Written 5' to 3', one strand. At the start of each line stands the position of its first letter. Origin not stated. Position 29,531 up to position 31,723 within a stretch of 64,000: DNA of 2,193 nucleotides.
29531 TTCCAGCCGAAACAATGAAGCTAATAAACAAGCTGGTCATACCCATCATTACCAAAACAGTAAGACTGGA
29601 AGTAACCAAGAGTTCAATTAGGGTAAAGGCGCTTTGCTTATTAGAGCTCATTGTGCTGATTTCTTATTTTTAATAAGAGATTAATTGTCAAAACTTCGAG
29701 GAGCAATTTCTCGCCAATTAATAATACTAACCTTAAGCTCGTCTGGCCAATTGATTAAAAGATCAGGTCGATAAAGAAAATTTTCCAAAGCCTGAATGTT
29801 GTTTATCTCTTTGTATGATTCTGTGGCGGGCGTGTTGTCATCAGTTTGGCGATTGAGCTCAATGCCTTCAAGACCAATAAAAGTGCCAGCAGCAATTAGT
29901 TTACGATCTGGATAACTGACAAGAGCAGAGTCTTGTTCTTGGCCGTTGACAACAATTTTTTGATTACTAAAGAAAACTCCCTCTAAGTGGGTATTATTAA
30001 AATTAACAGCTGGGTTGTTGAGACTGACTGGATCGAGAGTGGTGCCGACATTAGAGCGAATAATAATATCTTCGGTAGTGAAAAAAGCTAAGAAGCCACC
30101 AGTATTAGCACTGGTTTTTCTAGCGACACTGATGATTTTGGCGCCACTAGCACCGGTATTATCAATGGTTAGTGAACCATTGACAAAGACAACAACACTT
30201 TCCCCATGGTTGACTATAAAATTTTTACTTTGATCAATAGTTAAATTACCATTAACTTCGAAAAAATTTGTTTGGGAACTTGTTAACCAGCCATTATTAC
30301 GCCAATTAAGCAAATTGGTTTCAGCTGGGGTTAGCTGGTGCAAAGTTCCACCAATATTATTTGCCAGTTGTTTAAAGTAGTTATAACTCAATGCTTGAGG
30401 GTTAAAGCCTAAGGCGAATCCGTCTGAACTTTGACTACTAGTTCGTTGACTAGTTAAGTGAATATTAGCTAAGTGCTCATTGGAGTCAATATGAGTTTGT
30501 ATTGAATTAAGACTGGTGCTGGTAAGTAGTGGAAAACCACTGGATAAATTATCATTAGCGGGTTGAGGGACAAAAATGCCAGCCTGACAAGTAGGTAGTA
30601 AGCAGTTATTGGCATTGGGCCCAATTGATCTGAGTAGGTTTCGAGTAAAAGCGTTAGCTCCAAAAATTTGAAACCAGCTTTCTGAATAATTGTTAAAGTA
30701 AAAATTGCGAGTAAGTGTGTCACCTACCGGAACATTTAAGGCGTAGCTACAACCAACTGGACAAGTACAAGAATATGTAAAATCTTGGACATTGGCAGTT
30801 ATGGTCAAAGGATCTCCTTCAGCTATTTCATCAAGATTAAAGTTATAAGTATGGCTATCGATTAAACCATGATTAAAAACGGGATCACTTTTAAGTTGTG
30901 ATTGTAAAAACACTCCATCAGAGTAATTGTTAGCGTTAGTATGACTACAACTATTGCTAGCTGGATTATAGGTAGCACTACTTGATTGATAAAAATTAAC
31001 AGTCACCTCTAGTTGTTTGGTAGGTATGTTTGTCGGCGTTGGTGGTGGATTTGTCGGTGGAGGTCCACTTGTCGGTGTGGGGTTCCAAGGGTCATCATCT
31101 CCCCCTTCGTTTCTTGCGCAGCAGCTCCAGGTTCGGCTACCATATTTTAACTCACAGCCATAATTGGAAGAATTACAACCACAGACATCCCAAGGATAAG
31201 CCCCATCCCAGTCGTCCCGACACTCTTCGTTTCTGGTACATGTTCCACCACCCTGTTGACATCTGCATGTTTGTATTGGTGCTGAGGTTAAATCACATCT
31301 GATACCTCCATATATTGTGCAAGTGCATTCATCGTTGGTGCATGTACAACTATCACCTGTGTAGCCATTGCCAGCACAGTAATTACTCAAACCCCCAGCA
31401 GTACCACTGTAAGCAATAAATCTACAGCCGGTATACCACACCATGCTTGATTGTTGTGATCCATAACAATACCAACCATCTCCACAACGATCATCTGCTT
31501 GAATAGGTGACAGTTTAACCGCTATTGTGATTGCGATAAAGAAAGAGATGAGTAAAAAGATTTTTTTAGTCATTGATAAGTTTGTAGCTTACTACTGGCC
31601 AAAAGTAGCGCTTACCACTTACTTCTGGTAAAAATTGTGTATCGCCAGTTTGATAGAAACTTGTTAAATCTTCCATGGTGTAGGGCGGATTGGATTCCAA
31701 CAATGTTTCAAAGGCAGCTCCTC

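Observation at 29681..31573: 630-aa secreted protein with a ~30-cysteine N-terminal module, Pro/Thr linker and large beta-rich C-terminal region, co-transcribed with a pilin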

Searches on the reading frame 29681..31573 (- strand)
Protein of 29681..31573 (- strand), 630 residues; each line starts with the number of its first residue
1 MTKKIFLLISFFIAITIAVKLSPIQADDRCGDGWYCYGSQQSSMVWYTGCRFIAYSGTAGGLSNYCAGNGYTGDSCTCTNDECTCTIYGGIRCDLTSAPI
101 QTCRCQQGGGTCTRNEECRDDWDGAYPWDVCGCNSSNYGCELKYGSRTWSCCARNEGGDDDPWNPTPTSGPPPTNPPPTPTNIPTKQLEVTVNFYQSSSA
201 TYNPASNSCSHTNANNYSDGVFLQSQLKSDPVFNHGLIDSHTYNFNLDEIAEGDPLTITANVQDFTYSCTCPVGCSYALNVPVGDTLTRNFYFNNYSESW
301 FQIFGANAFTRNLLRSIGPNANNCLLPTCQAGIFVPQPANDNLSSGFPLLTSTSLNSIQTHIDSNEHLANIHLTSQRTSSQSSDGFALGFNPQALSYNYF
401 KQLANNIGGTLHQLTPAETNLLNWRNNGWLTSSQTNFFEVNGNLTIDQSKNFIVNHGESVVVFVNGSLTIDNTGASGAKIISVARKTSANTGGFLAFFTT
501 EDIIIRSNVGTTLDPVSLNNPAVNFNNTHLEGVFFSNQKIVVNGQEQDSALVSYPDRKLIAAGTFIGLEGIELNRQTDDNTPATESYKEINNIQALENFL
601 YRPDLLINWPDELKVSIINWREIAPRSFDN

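Call 3: search_protein_families(library=pfam, proteins=[window:29681-31573:-], max_evalue=0.1)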
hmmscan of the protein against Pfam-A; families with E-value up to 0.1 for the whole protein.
window:29681-31573:- (630 aa): 0 families

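Call 4: search_protein_families(library=ncbifam, proteins=[window:29681-31573:-], max_evalue=0.1)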
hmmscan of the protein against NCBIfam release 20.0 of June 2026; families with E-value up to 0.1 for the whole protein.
window:29681-31573:- (630 aa): 0 families

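Call 5: find_homologous_proteins(query=window:29681-31573:-, max_evalue=0.001)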
Query window:29681-31573:- (630 aa): 12 proteins with E <= 0.001 among 8000 candidates.
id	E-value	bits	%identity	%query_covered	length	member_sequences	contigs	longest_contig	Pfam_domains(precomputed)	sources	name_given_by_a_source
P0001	0.0e+0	1478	100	100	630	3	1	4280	-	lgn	-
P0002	1.6e-222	759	72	71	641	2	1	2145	-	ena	-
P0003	1.0e-127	445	42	95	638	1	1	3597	-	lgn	-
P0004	3.1e-112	394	39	99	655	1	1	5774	-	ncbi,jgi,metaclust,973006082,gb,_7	metaclust:\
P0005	1.7e-107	379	39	100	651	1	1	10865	-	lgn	-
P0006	4.0e-104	368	41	90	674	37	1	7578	-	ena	-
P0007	2.6e-101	358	39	100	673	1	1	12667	-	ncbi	-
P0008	1.1e-96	343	38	100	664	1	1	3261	-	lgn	-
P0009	2.9e-94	335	37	100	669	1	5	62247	-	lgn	-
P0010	3.9e-8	50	27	57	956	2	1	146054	-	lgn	-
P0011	2.1e-5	41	31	31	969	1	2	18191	-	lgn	-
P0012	1.0e-4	39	30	39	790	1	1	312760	-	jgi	jgi:hypothetical protein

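Call 9: find_encoding_contigs(protein=P0009, flank=10000, max_places=3)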
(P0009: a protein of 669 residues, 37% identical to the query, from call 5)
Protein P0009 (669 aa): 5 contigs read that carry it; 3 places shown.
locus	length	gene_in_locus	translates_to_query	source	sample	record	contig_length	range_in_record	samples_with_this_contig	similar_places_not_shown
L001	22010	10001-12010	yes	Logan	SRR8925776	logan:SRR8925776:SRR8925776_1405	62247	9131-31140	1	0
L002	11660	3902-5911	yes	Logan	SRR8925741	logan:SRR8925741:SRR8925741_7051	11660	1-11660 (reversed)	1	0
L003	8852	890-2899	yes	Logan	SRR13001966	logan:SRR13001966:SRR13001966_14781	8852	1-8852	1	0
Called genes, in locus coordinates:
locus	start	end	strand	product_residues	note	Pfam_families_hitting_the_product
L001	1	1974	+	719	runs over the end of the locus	PF17191:RecG_wedge, PF04851:ResIII, PF00270:DEAD, PF00271:Helicase_C, PF22590:Cas3-like_C_2 (weak)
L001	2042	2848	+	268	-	-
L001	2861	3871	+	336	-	PF11104:PilM_2, PF14450:FtsA (weak)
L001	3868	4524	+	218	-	-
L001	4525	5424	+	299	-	PF04350:PilO (weak)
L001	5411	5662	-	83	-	PF13083:KH_KhpA-B, PF00013:KH_1 (faint)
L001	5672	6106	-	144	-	PF00886:Ribosomal_S16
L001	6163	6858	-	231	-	PF14622:Ribonucleas_3_3, PF22935:RM44_endonuclase (weak), PF00636:Ribonuclease_3, PF14709:DND1_DSRM (faint), PF00035:dsrm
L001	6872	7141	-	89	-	-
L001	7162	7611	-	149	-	PF01029:NusB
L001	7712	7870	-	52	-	-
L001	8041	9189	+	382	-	-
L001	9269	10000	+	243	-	-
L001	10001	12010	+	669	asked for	-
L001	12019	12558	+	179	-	-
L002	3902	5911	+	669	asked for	-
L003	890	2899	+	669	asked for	-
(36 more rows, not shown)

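Call 10: find_encoding_contigs(protein=P0007, flank=10000, max_places=2)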
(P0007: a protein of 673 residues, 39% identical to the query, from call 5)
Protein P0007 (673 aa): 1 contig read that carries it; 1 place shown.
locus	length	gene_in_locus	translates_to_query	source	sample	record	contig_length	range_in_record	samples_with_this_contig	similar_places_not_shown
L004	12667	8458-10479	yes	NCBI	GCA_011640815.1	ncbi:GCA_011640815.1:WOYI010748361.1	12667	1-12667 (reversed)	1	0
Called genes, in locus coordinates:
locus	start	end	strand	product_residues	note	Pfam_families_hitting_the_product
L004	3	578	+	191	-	?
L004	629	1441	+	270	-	-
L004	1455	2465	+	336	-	PF11104:PilM_2, PF14450:FtsA (faint)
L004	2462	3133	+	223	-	-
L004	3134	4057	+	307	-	PF04350:PilO (weak)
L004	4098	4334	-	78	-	PF13083:KH_KhpA-B, PF00013:KH_1 (faint)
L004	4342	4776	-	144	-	PF00886:Ribosomal_S16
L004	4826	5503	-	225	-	PF14622:Ribonucleas_3_3, PF22935:RM44_endonuclase (weak), PF00636:Ribonuclease_3, PF00035:dsrm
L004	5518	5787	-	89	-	-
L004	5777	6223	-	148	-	PF01029:NusB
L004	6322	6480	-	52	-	-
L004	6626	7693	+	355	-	-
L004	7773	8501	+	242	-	-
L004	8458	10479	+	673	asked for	-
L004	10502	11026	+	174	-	PF07963:N_methyl (faint)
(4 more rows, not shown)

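Call 11: find_encoding_contigs(protein=P0005, flank=10000, max_places=2)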
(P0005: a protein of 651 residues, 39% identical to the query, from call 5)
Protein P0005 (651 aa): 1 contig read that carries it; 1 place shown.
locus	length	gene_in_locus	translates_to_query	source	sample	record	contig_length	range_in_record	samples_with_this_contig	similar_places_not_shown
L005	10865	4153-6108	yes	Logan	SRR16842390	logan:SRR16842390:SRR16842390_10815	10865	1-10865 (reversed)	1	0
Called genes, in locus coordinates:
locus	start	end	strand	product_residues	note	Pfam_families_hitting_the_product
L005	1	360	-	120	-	?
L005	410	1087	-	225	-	PF14622:Ribonucleas_3_3, PF22935:RM44_endonuclase (weak), PF00636:Ribonuclease_3, PF00035:dsrm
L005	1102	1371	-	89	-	-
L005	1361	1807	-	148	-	PF01029:NusB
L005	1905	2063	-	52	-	-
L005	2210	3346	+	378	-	-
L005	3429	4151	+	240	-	-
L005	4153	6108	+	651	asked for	-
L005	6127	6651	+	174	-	-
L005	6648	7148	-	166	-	PF07963:N_methyl (weak)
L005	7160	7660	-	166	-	PF07963:N_methyl (weak)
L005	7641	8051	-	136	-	PF07963:N_methyl (weak)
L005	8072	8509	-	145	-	PF07963:N_methyl (weak)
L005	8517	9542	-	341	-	-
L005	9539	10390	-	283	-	PF06750:A24_N_bact, PF01478:Peptidase_A24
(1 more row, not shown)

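Call 12: find_encoding_contigs(protein=P0010, flank=10000, max_places=2)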
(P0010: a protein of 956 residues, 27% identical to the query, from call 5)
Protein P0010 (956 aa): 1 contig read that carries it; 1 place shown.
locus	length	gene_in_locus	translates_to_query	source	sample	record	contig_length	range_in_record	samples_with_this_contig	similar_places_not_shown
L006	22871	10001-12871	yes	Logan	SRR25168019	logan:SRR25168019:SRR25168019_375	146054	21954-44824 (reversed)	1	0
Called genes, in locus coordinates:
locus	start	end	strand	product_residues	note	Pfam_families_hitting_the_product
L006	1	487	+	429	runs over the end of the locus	-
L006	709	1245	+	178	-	-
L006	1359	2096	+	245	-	PF00318:Ribosomal_S2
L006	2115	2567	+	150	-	PF25025:EF-Ts_N (weak), PF00889:EF_TS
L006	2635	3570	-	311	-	-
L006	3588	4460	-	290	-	-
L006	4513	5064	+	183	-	PF01765:RRF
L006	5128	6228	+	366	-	PF02163:Peptidase_M50, PF04495:GRASP55_65 (weak)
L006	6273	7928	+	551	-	-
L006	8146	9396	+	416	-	PF08239:SH3_3, PF18348:SH3_16 (weak)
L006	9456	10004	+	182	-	-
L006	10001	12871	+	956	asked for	-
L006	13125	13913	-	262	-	-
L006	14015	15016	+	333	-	PF13399:LytR_C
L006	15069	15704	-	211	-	PF00730:HhH-GPD, PF00633:HHH (weak)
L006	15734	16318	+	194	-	PF01725:Ham1p_like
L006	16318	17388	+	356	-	PF02073:Peptidase_M29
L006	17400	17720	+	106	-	-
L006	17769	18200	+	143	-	PF00293:NUDIX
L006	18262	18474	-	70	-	-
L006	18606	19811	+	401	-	PF11258:DUF3048, PF17479:DUF3048_C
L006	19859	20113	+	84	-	-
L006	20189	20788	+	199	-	-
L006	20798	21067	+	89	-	-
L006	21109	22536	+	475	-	PF22599:SecDF_P1_head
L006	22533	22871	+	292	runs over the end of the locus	PF02355:SecD_SecF_C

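Call 13: find_encoding_contigs(protein=P0012, flank=10000, max_places=2)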
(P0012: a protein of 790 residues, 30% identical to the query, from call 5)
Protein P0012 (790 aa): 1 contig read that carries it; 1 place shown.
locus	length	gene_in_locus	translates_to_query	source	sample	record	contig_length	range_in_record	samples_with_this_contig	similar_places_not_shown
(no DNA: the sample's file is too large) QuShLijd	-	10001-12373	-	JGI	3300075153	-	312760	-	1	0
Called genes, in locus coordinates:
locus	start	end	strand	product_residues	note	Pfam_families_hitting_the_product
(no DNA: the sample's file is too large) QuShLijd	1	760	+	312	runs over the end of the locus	PF00535:Glycos_transf_2, PF10111:Glyco_tranf_2_2 (faint), PF13641:Glyco_tranf_2_3 (weak)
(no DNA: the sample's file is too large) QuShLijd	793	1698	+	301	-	-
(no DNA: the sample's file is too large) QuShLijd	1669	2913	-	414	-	-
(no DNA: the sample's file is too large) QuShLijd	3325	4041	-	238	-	PF13304:AAA_21 (faint), PF00005:ABC_tran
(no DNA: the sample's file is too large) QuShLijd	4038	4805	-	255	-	PF01061:ABC2_membrane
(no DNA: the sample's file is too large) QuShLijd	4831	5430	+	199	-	PF02397:Bac_transf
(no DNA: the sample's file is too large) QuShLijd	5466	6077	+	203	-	-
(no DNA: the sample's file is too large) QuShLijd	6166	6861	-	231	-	PF08843:AbiEii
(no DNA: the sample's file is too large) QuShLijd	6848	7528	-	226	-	-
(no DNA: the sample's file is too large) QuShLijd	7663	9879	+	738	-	-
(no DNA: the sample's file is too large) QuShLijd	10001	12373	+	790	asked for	-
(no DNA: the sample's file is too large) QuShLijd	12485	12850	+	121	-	PF05635:23S_rRNA_IVP, PF22296:bAvd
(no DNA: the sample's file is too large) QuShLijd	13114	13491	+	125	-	PF00825:Ribonuclease_P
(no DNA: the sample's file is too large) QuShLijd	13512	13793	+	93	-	PF01809:YidD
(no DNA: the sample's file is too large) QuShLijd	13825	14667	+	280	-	PF02096:60KD_IMP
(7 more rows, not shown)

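Call 16: find_homologous_proteins(query=A2, max_evalue=0.001)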
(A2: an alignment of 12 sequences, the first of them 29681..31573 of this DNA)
Query A2 (12 sequences) (630 aa, profile of the alignment): 16 proteins with E <= 0.001 among 8000 candidates.
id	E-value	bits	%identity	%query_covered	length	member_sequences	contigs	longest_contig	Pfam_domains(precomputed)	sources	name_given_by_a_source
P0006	0.0e+0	1090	41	90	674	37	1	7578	-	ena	-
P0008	0.0e+0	1072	38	100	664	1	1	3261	-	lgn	-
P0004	0.0e+0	1070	39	99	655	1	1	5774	-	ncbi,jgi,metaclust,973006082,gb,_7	metaclust:\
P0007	0.0e+0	1067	39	100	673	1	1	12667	-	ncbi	-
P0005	0.0e+0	1056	39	100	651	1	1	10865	-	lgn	-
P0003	4.5e-250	850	42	95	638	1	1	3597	-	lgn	-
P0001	2.2e-238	811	100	100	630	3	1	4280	-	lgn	-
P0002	6.1e-219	747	72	71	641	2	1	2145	-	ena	-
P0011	2.6e-161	556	31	31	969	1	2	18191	-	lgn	-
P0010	5.8e-153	529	27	57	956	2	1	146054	-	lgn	-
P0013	1.1e-53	201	30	64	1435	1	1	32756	PF02018.24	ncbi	-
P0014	1.6e-17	81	25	57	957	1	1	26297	-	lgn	-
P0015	5.3e-16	76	29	28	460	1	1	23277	-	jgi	-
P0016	2.6e-14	71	26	36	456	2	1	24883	-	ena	-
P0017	4.1e-14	70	29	14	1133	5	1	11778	PF00754.32,PF00090.26,PF22633.4,PF19030.7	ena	-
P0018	8.2e-8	49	25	37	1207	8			PF17210.10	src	-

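Call 21: find_encoding_contigs(protein=P0014, flank=10000, max_places=1)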
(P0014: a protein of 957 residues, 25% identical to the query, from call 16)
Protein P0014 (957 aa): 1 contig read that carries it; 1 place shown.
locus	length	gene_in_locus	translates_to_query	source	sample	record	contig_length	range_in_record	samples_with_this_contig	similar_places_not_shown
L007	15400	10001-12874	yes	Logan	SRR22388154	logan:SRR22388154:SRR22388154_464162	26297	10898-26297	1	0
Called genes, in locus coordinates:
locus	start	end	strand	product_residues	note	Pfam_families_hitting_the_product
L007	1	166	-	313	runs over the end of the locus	PF03462:PCRF, PF00472:RF-1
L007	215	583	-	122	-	PF01197:Ribosomal_L31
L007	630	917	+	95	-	-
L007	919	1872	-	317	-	PF00892:EamA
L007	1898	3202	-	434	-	PF00152:tRNA-synt_2 (faint), PF13393:tRNA-synt_His, PF00587:tRNA-synt_2b (weak), PF03129:HGTP_anticodon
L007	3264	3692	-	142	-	-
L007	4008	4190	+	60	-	-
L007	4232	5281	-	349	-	PF09136:Glucodextran_B, PF17936:Big_6 (weak)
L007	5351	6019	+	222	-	PF13483:Lactamase_B_3, PF12706:Lactamase_B_2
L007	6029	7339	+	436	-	PF00772:DnaB, PF03796:DnaB_C, PF06745:ATPase (weak), PF13481:AAA_25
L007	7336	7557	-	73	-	-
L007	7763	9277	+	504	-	-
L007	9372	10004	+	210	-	-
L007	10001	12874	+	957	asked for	-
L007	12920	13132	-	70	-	-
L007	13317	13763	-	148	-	-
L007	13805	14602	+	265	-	PF01790:LGT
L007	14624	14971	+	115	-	-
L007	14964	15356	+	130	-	PF01252:Peptidase_A8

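Call 22: find_encoding_contigs(protein=P0013, flank=10000, max_places=1)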
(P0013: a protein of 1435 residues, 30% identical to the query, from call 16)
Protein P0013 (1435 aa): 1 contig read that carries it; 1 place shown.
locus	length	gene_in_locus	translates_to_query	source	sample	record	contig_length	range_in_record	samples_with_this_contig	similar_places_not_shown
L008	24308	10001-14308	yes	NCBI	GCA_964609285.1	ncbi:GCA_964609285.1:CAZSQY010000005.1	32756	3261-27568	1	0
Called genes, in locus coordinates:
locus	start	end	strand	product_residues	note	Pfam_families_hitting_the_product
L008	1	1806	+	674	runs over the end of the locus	PF17191:RecG_wedge, PF00270:DEAD, PF04851:ResIII, PF00271:Helicase_C, PF22590:Cas3-like_C_2 (weak)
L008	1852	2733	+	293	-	-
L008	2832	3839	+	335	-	PF11104:PilM_2, PF06723:MreB_Mbl (faint), PF14450:FtsA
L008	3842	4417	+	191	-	-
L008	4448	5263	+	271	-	-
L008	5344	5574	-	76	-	PF13083:KH_KhpA-B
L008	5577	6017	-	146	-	PF00886:Ribosomal_S16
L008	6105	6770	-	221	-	PF14622:Ribonucleas_3_3, PF22935:RM44_endonuclase (weak), PF00636:Ribonuclease_3, PF14709:DND1_DSRM (weak), PF00035:dsrm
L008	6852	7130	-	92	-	-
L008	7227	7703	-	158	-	PF01029:NusB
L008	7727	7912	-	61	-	-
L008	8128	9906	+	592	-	-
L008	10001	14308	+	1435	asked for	PF02018:CBM_4_9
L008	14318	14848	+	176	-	-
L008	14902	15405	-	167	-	-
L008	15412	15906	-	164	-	PF07963:N_methyl (weak)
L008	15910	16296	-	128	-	-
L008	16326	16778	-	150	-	PF07963:N_methyl (weak)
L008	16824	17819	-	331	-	-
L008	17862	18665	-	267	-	PF06750:A24_N_bact, PF01478:Peptidase_A24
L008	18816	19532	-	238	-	PF07963:N_methyl (weak)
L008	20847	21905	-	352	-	PF00437:T2SSE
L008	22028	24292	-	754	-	PF05157:MshEN, PF00437:T2SSE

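Call 28: search_solved_structures(query=A1, max_evalue=1)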
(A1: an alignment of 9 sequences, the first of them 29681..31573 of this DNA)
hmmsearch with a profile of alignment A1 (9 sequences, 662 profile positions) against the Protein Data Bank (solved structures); distinct sequences matched with E-value up to 1: 1.
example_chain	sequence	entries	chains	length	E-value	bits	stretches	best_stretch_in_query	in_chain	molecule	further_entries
7ooc_A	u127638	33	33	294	0.012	17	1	403-445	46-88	30S ribosomal protein S2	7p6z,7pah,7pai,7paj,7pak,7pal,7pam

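Call 31: predict_structure(alignment_id=A2)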
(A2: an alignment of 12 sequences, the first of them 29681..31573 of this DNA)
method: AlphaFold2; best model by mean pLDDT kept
length: 630 residues; sequences in the alignment: 12
mean_pLDDT: 46.1   pTM: 0.41
mean pLDDT of the five models: 46.1, 45.1, 44.7, 44.4, 42.9
residues with pLDDT >= 90: 13; 70-90: 108; 50-70: 124; < 50: 385
segments of 3 or more residues with pLDDT < 50: 21-184, 198-219, 227-231, 234-240, 263-267, 269-274, 295-394, 486-490, 546-555, 575-630
pLDDT, mean of each block of 10 residues (from residue 1): 70 71 28 21 21 24 22 27 26 23 31 36 26 26 21 21 25 31 55 56 34 44 49 47 64 60 48 48 68 43 24 25 27 26 30 36 34 32 34 60 66 80 82 80 83 77 91 73 58 77 80 57 60 75 53 52 62 46 44 33 30 27 22
secondary structure, 60 per line:
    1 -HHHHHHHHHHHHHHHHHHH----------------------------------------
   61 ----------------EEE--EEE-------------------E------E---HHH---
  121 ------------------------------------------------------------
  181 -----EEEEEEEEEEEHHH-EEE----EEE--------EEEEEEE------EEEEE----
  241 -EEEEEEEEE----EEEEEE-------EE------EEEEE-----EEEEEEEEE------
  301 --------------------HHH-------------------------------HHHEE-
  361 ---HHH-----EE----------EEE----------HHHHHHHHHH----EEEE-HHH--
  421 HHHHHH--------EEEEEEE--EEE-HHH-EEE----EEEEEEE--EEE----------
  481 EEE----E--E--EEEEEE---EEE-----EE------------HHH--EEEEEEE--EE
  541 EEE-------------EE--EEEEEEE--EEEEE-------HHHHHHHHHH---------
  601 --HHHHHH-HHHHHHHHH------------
elements in order: H2-20 E77-79 E82-84 E186-196 E201-203 E208-210 E219-225 E232-236 E242-250 E255-260 E276-280 E286-294 E384-386 H397-406 E411-414 H421-426 E435-441 E444-446 E452-454 E459-465 E468-470 E481-483 E494-499 E503-505 E530-536 E539-543 E561-567 E570-574 H582-591 H603-608 H610-618
